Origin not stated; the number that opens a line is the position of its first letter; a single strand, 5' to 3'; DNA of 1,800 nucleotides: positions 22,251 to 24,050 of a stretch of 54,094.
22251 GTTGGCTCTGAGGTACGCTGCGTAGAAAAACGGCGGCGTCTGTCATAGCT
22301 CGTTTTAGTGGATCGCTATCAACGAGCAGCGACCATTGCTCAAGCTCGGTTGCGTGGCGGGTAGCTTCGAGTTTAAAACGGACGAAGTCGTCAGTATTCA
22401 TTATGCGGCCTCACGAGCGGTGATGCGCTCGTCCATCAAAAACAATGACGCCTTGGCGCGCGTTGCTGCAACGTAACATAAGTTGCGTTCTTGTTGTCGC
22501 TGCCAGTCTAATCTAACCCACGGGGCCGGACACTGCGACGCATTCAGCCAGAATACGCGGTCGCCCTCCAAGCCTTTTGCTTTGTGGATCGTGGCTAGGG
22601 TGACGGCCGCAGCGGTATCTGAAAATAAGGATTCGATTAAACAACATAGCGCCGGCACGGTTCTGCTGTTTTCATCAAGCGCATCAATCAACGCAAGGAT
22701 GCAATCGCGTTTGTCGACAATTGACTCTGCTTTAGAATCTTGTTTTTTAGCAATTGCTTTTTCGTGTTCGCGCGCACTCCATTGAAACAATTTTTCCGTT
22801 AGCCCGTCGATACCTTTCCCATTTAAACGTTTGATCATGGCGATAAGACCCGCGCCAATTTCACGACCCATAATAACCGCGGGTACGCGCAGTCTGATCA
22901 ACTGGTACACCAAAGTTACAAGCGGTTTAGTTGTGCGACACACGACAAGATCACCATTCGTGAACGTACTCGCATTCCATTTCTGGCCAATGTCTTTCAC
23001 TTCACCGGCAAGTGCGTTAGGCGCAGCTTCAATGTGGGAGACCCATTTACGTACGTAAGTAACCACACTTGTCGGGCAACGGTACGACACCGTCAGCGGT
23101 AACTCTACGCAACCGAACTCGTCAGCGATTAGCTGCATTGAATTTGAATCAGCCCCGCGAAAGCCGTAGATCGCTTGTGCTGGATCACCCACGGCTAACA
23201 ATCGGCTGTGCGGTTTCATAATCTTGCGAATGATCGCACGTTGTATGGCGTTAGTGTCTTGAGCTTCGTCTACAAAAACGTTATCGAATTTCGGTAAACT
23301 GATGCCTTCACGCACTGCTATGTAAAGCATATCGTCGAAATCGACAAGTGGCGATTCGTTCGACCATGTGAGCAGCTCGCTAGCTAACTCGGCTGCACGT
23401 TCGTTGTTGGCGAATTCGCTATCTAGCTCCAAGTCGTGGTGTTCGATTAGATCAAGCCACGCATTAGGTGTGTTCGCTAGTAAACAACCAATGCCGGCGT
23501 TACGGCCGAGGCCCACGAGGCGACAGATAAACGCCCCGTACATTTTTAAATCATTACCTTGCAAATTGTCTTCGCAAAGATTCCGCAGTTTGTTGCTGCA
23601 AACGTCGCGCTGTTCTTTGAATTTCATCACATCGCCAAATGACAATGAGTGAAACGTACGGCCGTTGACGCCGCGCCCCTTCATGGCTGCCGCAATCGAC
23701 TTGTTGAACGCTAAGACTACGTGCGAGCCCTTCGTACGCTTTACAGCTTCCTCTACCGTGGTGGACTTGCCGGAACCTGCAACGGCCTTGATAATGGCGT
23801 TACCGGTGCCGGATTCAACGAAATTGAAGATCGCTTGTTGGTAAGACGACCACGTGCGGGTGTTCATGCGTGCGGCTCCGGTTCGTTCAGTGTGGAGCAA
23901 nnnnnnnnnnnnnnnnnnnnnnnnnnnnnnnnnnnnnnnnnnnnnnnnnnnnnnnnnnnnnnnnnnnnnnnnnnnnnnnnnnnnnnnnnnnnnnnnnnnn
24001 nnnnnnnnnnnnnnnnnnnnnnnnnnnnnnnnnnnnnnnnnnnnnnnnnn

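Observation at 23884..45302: Family of ~60-bp early promoter cassettes with a 16-bp dyad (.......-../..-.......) filling the -35/-10 spacer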

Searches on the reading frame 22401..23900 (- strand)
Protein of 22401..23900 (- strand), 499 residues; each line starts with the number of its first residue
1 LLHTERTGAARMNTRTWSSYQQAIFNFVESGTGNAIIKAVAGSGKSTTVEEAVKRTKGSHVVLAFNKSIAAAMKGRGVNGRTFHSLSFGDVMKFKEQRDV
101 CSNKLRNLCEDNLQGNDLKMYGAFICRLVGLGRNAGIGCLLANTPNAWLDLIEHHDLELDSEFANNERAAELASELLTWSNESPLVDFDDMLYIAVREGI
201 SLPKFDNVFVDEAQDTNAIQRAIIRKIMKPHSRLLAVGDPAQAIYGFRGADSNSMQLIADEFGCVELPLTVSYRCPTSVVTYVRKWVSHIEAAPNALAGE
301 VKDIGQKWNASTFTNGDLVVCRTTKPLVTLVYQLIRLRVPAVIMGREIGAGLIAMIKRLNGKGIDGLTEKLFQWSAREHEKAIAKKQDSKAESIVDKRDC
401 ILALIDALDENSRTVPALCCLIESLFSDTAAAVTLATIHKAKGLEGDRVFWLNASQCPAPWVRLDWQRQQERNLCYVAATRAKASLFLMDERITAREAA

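Call 9: search_protein_families(library=pfam, proteins=[window:22401-23900:-], max_evalue=0.001)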
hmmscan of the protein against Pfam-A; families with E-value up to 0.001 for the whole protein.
window:22401-23900:- (499 aa): 6 families
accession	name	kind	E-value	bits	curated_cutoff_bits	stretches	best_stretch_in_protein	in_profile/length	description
PF00580.27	UvrD-helicase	-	8.4e-22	78.6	23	1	26-262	7-270/271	UvrD/REP helicase N-terminal domain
PF13361.12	UvrD_C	-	1.2e-12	48.4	25.6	1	427-488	281-345/350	UvrD-like helicase C-terminal domain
PF13245.12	AAA_19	-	1.8e-12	48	25.1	1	31-248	10-134/134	AAA domain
PF13538.12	UvrD_C_2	-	5.9e-08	32.9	27.4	1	434-489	3-52/52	UvrD-like helicase C-terminal domain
PF13604.12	AAA_30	-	1.3e-07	31.9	27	1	22-87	8-77/191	AAA domain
PF01443.25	Viral_helicase1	-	5.1e-07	30.2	21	0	36-81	2-45/228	Viral superfamily 1 RNA helicase core domain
